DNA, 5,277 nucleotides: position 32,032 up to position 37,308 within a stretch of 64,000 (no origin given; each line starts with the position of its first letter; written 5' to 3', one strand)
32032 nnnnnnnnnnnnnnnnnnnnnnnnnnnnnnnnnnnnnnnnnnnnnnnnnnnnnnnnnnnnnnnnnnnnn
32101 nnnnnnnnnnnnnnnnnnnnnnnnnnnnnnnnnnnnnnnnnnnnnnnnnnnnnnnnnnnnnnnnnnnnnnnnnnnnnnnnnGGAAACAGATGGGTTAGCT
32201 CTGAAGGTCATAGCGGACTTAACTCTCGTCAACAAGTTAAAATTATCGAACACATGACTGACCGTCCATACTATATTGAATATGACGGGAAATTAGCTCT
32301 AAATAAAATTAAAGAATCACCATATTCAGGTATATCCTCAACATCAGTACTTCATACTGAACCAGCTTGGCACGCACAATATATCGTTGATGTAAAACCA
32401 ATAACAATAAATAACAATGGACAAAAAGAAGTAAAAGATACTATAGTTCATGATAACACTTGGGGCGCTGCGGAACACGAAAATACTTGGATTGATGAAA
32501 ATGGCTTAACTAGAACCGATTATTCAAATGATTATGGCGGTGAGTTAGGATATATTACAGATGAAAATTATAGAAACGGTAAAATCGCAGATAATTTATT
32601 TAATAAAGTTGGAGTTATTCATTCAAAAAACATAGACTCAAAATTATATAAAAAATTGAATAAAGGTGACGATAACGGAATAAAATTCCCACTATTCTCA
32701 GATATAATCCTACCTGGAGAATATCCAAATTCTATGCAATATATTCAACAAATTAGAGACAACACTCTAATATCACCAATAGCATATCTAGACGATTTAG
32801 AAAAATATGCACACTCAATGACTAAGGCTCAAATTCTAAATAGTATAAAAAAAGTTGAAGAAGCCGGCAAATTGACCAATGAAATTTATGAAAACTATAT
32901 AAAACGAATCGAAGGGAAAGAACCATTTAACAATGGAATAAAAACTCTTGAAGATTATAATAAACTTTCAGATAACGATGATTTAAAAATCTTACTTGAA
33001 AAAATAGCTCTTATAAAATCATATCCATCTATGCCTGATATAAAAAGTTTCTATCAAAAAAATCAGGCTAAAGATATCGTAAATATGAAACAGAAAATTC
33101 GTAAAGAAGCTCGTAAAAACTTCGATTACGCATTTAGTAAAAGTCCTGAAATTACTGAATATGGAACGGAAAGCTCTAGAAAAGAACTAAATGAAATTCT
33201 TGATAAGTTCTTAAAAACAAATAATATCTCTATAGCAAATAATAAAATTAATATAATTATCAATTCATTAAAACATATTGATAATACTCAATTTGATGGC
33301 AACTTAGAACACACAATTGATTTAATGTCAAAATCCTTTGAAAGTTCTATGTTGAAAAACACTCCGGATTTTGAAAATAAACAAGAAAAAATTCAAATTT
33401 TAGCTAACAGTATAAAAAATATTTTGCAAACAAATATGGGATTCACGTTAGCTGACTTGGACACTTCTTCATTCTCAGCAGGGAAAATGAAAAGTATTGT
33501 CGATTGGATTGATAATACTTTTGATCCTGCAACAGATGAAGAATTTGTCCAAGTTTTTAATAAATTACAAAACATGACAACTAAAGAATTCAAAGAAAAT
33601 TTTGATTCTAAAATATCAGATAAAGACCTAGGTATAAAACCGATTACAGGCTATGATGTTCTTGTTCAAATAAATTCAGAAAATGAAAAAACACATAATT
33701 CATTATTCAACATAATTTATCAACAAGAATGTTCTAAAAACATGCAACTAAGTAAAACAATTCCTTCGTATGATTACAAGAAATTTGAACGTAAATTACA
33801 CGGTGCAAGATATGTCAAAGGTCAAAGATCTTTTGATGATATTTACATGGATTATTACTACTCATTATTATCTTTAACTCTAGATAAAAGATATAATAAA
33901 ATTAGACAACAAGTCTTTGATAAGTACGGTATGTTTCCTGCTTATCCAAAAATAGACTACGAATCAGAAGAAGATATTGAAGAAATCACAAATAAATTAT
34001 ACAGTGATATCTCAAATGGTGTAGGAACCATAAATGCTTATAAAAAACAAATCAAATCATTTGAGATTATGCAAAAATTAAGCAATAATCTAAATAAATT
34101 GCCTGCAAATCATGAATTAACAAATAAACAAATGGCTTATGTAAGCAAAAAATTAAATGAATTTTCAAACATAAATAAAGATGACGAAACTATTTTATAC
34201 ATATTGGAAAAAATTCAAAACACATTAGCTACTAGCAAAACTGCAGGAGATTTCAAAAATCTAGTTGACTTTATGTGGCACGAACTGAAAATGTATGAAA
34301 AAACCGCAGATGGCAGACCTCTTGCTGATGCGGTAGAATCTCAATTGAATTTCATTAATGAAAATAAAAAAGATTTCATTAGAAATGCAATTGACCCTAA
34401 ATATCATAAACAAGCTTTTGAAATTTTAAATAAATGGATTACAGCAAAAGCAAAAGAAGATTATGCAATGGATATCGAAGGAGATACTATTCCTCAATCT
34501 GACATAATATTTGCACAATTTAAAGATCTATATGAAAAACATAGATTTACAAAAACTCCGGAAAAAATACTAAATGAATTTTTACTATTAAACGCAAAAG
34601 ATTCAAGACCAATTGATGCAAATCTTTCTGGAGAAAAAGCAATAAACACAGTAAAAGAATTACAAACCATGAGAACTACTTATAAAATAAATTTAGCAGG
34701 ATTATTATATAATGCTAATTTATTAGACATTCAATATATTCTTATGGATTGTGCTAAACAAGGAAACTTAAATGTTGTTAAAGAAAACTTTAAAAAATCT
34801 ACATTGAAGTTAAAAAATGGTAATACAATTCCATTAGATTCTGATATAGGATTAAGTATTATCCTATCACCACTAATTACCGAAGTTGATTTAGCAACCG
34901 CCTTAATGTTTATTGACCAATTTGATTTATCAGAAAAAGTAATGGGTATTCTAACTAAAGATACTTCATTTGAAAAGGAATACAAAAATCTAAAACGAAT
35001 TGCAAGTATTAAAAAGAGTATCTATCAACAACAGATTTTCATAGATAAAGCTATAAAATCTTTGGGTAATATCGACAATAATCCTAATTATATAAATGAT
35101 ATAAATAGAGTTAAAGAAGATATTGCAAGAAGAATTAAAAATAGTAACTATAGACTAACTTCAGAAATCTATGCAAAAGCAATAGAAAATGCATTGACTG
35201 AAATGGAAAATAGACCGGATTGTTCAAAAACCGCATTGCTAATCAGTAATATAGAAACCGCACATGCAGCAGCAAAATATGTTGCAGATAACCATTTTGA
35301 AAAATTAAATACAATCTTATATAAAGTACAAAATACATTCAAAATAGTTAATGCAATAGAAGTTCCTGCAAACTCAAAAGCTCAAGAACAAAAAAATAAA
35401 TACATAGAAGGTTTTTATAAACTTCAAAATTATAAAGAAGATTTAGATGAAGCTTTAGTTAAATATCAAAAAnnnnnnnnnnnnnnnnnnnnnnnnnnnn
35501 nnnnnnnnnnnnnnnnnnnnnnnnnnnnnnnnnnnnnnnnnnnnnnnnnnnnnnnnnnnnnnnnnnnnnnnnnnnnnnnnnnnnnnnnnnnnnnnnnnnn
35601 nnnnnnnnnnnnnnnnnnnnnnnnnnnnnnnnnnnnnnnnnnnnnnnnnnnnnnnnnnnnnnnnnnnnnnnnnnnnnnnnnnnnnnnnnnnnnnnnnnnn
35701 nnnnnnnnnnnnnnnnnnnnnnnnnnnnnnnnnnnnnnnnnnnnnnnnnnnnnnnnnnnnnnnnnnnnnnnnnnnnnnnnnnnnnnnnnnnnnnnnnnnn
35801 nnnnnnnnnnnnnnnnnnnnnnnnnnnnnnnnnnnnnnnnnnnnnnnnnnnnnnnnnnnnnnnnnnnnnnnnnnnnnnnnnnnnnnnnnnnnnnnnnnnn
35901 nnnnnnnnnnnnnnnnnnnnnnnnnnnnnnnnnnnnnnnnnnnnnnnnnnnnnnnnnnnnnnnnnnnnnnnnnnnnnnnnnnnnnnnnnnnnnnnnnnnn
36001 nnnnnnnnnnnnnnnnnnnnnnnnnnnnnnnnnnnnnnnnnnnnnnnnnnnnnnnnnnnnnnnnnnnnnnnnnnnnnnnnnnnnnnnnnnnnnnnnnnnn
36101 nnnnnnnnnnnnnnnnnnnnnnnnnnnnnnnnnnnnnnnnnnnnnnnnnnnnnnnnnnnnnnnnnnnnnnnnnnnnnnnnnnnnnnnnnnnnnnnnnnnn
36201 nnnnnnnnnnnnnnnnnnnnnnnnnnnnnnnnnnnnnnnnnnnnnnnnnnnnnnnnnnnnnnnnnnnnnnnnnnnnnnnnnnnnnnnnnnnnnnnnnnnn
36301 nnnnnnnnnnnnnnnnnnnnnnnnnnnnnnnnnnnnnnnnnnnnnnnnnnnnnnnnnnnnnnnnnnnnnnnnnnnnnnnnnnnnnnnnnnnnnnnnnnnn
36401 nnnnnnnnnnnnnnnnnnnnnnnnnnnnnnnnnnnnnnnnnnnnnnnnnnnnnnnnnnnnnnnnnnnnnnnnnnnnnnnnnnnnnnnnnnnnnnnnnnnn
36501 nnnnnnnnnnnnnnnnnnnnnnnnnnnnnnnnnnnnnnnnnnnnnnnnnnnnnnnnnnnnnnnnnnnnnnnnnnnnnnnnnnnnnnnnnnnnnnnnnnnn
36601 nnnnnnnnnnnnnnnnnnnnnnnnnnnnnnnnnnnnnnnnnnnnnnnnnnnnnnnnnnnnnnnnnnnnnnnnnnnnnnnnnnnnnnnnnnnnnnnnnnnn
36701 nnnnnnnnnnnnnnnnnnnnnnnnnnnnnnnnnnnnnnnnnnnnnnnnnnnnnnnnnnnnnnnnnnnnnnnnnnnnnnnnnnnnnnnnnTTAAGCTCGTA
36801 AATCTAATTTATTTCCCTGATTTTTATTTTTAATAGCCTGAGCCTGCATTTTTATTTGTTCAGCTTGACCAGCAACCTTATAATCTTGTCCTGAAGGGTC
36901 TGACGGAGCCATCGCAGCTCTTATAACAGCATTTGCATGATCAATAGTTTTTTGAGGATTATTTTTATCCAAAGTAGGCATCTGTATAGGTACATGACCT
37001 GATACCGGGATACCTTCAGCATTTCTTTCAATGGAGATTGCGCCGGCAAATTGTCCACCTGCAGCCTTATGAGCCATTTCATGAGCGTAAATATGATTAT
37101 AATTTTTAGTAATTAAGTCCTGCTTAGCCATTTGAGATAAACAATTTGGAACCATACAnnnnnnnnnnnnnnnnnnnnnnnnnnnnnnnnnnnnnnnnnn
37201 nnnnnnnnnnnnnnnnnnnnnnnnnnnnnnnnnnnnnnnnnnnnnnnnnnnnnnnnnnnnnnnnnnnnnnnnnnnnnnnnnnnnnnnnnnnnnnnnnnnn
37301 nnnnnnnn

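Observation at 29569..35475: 1968-aa giant orphan protein with papain/aminopeptidase-C-like Cys, His and Asn motifs separated by a roughly 700-residue insert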

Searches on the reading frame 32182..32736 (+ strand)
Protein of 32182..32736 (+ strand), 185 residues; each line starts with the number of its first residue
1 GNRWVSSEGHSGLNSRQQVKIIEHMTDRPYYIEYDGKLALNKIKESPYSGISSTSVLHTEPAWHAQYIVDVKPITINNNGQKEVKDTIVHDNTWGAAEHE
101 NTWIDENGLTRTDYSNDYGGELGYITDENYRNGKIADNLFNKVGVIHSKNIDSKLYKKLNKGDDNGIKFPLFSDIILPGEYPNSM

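Call 60: predict_structure(alignment_id=A4)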
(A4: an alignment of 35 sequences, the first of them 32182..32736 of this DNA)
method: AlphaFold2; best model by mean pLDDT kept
length: 185 residues; sequences in the alignment: 35
mean_pLDDT: 86.6   pTM: 0.80
mean pLDDT of the five models: 86.6, 85.3, 84.8, 83.6, 82.7
residues with pLDDT >= 90: 109; 70-90: 56; 50-70: 19; < 50: 1
segments of 3 or more residues with pLDDT < 50: none
pLDDT, mean of each block of 10 residues (from residue 1): 59 84 95 96 93 92 91 91 95 75 92 87 90 94 85 77 76 95 75
secondary structure, 60 per line:
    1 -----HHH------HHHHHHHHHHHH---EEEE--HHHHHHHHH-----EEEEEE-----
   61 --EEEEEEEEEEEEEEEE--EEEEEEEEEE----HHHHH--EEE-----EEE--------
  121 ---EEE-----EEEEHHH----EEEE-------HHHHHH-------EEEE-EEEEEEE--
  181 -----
elements in order: H15-26 E30-33 H36-44 E50-55 E63-78 E81-90 H95-99 E102-104 E110-112 E124-126 E132-135 E143-146 H154-159 E167-170 E172-178
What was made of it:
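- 32182..32724 (+): His/Asn half of the peptidase core (R / PC2-like subdomain), aa 872-1052. His935 is at 32371-32373, Asn963 at 32455-32457 and Trp965 at 32461-32463. Glu969 and Asp976 sit at the offsets of the calpain Ca2+ site-2 ligands. AF2 alone: pLDDT 86.6 (call 60).
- The His/Asn half modelled alone (pLDDT 86.6, call 60) was searched with Foldseek against the PDB.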

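Call 63: fold_search(model_id=the predicted structure, library=pdb)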
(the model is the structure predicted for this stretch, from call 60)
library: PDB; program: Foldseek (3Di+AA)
matches with E <= 10: 312; with E <= 0.001: 0
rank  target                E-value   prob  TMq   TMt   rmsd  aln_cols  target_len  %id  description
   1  1qxp_A                5.9e-02  0.77  0.34  0.10  16.6       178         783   13  Crystal Structure of a mu-like calpain (released 2004-02-03)
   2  1y4h_A                1.4e-01  0.77  0.37  0.39   8.0       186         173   11  Wild type staphopain-staphostatin complex (released 2005-01-18)
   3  6bdt_C                1.7e-01  0.44  0.32  0.21  16.1       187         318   10  Crystal Structure of Human Calpain-3 Protease Core Mutant-C129S (released 2018-02-07)
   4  6ssz_B                2.1e-01  0.80  0.28  0.22   3.5        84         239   18  Structure of the Plasmodium falciparum falcipain 2 protease in complex with an (E)-chalcone inhibitor. (released 2019-12-04)
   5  6bkj_C                2.4e-01  0.44  0.35  0.24  15.8       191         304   11  Crystal Structure of Human Calpain-3 Protease Core in Complex with Leupeptin (released 2018-02-07)
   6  1pxv_A                3.0e-01  0.63  0.36  0.36   7.4       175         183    8  The staphostatin-staphopain complex: a forward binding inhibitor in complex with its target cysteine protease (released 2003-10-21)
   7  6ssz_A                3.2e-01  0.69  0.27  0.22   4.1        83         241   18  Structure of the Plasmodium falciparum falcipain 2 protease in complex with an (E)-chalcone inhibitor. (released 2019-12-04)
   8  9hjp_A                4.2e-01  0.08  0.16  0.09  18.8       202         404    9  Improved structure of mouse Gasdermin D (released 2025-10-01)
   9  3pnr_A                4.7e-01  0.60  0.27  0.22   3.9        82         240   18  Structure of PbICP-C in complex with falcipain-2 (released 2011-07-27)
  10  9fpa_A                5.0e-01  0.28  0.29  0.24  10.8       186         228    8  DUBS Parachlamydia sp. PcJOS orthorhombic crystal form (released 2025-04-23)
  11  3bwk_A                7.4e-01  0.18  0.27  0.21   8.8       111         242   18  Crystal Structure of Falcipain-3 with Its inhibitor, K11017 (released 2009-01-20)
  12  8ssm_A                8.3e-01  0.38  0.29  0.36  12.9       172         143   10  Citrobacter rodentium contact dependent growth inhibition (CDI) toxin (CdiA-CT) and immunity (CdiI) complex (released 2024-05-15)
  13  7b28_G                8.8e-01  0.05  0.15  0.17  17.2       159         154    9  Complement inhibitor CirpA3 from Rhipicephalus pulchellus (released 2021-12-08)
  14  2dt4                  9.3e-01  0.07  0.14  0.17  13.1       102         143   10  Crystal structure of Pyrococcus horikoshii a plant- and prokaryote-conserved (PPC) protein at 1.60 resolution (released 2007-05-22)
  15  4bi3_A                9.8e-01  0.20  0.22  0.24   8.8        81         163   10  Structure and function of amidase toxin - antitoxin combinations associated with the type VI secretion system of Serra (released 2013-06-19)
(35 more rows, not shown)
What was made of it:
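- On Clan CA cysteine peptidases: His/Asn half alone: 10 of the top 11 PDB hits are clan CA peptidases from 4 families, but the best E is 0.059 and the best probability 0.80 (call 63).
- Closest known: Papain family C1. Same: Falcipain-2/3 are among the top structural matches (call 63).
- Closest known: Staphopain. Same: The His/Asn half matches staphopain A/B at Foldseek ranks 2 and 6 (prob 0.63-0.77) and matches papain-like toxin domains lower down (call 63).
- Papain-like toxins and amidases follow further down (call 63). Foldseek hits to the His/Asn half also include a Josephin DUB, CdiA-CT papain-like toxins and a T6SS amidase (call 63). The top fold matches of the His/Asn half are clan CA (call 63).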

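Call 89: fold_search(model_id=the predicted structure, library=viral)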
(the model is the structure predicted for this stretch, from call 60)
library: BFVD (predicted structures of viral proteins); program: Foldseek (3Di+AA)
matches with E <= 10: 458; with E <= 0.001: 0
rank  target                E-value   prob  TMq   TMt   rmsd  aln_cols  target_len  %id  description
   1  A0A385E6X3            1.8e-01  0.13  0.18  0.23  16.6       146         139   13  (no name in the UniProt tables at hand)
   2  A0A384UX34            3.7e-01  0.10  0.16  0.20  15.6       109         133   11  Uncharacterized protein [Curvibacter phage P26059B]
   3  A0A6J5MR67            3.9e-01  0.12  0.21  0.28  16.0       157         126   11  Uncharacterized protein [uncultured Caudovirales phage]
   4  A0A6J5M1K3            3.9e-01  0.06  0.16  0.19  16.4       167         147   12  Uncharacterized protein [uncultured Caudovirales phage]
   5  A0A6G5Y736            4.4e-01  0.18  0.22  0.37  10.0       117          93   12  (no name in the UniProt tables at hand)
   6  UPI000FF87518         5.5e-01  0.20  0.20  0.21  10.7        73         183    7  (no name look-up for this kind of identifier)
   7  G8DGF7                5.5e-01  0.08  0.15  0.13  18.2       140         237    6  (no name in the UniProt tables at hand)
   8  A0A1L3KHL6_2          5.8e-01  0.12  0.18  0.05  13.6       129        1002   12  (no name in the UniProt tables at hand)
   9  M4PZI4                5.8e-01  0.08  0.14  0.13  15.1        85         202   13  (no name in the UniProt tables at hand)
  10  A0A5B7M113            6.1e-01  0.15  0.17  0.14  13.2        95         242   14  Spike protein (Fragment) [Bovine coronavirus]
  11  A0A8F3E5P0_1          6.1e-01  0.13  0.21  0.04  10.7       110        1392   14  Genome polyprotein [Dermatophagoides pteronyssinus virus 1]
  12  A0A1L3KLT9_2          6.1e-01  0.06  0.21  0.05  18.9       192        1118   10  (no name in the UniProt tables at hand)
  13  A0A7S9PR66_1          6.5e-01  0.11  0.19  0.05  10.8       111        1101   14  Genome polyprotein [Ohio dicistro-like virus]
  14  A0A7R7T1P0            6.5e-01  0.09  0.14  0.10  16.4       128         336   12  Uncharacterized protein [Osugoroshi virus]
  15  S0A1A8                6.5e-01  0.07  0.14  0.15  16.5        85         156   13  (no name in the UniProt tables at hand)
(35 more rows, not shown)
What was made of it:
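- Tried and rejected: Foldseek of the His/Asn half against the viral library BFVD: uninformative (call 89).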

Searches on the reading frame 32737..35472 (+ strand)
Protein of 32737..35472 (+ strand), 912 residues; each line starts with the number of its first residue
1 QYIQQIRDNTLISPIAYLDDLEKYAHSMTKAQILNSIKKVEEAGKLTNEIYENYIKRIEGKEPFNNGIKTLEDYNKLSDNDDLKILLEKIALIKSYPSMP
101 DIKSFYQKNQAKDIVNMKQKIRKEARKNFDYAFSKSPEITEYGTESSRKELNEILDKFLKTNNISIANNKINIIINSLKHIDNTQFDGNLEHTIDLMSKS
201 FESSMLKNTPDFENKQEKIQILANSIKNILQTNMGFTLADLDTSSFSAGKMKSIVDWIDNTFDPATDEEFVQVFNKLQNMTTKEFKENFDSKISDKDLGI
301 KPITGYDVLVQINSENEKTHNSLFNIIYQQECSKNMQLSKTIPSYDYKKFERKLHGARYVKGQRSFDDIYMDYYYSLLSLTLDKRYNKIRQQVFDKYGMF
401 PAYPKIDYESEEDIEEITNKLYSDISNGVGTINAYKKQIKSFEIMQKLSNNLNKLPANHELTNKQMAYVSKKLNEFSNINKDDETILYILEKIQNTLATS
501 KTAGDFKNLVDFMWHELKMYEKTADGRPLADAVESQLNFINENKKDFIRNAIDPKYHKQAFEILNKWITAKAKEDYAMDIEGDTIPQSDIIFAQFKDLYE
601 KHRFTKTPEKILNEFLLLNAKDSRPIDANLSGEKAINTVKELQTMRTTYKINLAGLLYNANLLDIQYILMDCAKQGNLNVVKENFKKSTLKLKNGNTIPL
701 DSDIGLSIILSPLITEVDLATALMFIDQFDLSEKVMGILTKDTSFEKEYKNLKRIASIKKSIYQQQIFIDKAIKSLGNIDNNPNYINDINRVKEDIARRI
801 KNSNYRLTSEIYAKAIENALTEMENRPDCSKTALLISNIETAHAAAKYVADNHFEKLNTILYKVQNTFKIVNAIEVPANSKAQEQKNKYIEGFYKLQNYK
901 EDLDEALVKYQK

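Call 66: search_protein_families(library=ncbifam, proteins=[window:32737-35472:+], max_evalue=1)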
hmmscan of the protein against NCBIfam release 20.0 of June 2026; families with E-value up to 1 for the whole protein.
window:32737-35472:+ (912 aa): 2 families
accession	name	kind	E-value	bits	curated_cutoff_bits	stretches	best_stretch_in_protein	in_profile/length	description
NF040559.1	CAS_Csx20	equivalog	0.022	15.1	70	0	457-506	17-67/124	CRISPR-associated protein Csx20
TIGR04484.1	thiosulf_SoxA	equivalog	0.071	12.4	110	1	205-260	38-88/212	sulfur oxidation c-type cytochrome SoxA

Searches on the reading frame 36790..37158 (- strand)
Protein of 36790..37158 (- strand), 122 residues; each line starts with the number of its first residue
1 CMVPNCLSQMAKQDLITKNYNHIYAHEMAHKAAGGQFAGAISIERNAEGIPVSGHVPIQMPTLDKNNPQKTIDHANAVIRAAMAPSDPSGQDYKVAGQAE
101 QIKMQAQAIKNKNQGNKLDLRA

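Call 16: search_protein_families(library=pfam, proteins=[window:36790-37158:-], max_evalue=0.01)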
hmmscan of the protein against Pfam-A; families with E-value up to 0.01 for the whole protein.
window:36790-37158:- (122 aa): 1 family
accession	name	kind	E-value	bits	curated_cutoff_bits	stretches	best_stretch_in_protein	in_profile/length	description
PF12118.13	SprA-related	-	4.7e-11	43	27.3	1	13-101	189-280/335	SprA-related family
